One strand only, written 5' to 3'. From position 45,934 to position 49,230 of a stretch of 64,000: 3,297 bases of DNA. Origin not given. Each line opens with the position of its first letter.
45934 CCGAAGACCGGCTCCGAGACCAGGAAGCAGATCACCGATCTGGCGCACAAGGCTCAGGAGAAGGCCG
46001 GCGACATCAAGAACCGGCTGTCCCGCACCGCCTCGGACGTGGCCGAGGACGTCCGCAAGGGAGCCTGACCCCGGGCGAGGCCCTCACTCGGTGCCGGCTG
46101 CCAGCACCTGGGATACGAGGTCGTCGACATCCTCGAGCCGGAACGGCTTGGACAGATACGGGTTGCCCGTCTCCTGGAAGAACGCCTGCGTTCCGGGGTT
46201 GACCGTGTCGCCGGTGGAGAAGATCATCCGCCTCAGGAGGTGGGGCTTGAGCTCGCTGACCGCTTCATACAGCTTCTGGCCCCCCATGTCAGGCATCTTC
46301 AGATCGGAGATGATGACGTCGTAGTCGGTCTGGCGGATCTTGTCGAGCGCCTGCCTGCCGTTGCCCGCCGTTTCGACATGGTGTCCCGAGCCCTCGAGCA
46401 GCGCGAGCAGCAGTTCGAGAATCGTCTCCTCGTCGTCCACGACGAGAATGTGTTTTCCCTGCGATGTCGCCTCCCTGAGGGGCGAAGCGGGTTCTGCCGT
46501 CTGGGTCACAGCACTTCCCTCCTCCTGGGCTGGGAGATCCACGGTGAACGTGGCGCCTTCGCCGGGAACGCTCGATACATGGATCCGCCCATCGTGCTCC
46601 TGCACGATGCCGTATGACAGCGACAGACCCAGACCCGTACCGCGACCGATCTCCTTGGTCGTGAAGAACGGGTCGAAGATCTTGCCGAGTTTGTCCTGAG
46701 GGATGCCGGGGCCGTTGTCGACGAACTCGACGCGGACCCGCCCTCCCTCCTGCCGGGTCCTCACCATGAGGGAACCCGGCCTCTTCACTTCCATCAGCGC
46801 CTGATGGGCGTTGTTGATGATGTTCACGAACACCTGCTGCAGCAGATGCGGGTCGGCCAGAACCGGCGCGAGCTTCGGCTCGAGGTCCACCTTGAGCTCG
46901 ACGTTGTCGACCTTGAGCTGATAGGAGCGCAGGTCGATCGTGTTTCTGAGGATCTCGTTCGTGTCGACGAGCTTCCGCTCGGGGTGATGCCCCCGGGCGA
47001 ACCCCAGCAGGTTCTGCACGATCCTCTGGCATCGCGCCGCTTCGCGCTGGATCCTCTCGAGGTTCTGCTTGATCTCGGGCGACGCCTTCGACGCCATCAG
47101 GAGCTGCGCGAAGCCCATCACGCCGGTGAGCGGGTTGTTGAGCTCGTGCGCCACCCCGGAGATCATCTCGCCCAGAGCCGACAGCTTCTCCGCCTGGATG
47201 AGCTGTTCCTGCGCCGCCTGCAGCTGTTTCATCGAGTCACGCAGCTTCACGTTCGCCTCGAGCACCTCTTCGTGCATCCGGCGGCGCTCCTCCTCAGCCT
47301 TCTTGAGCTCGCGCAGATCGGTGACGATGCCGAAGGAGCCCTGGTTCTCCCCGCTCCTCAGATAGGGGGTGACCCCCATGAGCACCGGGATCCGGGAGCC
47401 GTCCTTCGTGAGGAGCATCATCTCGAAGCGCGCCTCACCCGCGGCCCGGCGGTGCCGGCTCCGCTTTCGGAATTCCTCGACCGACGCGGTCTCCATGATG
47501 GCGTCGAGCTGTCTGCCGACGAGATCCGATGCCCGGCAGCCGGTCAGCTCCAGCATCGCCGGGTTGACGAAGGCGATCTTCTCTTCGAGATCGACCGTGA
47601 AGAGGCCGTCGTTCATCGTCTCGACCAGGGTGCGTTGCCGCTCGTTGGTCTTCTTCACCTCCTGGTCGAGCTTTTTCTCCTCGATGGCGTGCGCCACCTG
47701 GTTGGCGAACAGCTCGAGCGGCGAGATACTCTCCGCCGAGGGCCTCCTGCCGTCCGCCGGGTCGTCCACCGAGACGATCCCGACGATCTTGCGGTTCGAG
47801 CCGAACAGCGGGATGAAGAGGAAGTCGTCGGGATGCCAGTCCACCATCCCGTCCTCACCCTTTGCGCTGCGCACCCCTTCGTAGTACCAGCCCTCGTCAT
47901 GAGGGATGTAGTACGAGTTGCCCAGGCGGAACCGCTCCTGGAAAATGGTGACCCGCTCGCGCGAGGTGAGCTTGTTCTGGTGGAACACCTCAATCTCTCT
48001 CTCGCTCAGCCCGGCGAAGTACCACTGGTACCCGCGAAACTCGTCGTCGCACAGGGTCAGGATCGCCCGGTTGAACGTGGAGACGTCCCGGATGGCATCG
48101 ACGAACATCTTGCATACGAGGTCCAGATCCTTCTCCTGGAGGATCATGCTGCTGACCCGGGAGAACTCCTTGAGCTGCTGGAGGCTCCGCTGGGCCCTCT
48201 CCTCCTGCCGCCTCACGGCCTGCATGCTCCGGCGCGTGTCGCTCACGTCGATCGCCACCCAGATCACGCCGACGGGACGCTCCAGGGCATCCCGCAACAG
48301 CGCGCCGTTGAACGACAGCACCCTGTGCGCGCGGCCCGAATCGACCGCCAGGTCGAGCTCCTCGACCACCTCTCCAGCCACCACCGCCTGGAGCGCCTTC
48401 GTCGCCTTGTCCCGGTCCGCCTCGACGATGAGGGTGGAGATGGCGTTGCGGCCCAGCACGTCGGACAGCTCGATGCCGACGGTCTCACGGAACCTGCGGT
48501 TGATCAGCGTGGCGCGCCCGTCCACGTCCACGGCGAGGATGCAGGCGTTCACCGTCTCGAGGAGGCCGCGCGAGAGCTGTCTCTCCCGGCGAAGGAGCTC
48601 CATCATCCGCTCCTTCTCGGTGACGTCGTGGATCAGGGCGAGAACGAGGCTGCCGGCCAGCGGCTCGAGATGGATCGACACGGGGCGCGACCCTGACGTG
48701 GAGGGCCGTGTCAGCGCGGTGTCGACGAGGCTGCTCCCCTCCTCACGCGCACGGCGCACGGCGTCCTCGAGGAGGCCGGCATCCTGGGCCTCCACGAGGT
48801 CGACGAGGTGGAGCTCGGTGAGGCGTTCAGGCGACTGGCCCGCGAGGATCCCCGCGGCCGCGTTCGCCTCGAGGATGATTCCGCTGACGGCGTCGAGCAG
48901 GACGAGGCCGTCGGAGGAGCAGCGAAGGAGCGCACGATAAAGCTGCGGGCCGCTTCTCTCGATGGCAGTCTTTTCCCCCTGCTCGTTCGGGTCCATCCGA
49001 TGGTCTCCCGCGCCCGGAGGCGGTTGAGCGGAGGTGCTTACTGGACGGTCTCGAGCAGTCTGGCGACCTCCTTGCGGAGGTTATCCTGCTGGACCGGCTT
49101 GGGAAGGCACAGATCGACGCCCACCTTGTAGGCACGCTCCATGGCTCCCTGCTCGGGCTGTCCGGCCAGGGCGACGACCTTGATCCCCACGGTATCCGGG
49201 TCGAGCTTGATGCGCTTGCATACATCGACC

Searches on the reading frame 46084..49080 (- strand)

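Call 68: search_protein_families(library=pfam, proteins=[window:46084-49080:-], max_evalue=0.00001)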
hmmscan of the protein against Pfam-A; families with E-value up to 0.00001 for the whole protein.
window:46084-49080:- (998 aa): 9 families
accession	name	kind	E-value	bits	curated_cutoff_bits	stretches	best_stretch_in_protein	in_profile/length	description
PF08448.16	PAS_4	-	1.9e-31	109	23.1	3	174-284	1-110/110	PAS fold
PF00989.32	PAS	-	4.8e-30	104.3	22.6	2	483-588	4-112/113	PAS fold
PF02518.31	HATPase_c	-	4.5e-25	88.7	26.4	1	743-852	2-110/111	Histidine kinase-, DNA gyrase B-, and HSP90-like ATPase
PF13426.13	PAS_9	-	6.9e-24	84.5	27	1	490-591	1-103/103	PAS domain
PF00072.30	Response_reg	-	1.1e-19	71.1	30.2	1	878-987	1-108/111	Response regulator receiver domain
PF00512.31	HisKA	-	1.1e-18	67.5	26.9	1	636-697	2-63/66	His Kinase A (phospho-acceptor) domain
PF13188.13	PAS_8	-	1.4e-15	56.9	21.8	1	480-526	1-44/65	PAS domain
PF08447.18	PAS_3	-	8e-09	36.1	25.6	0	503-575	2-76/89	PAS fold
PF12860.13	PAS_7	-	5e-06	27.1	27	0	486-535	1-51/115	PAS fold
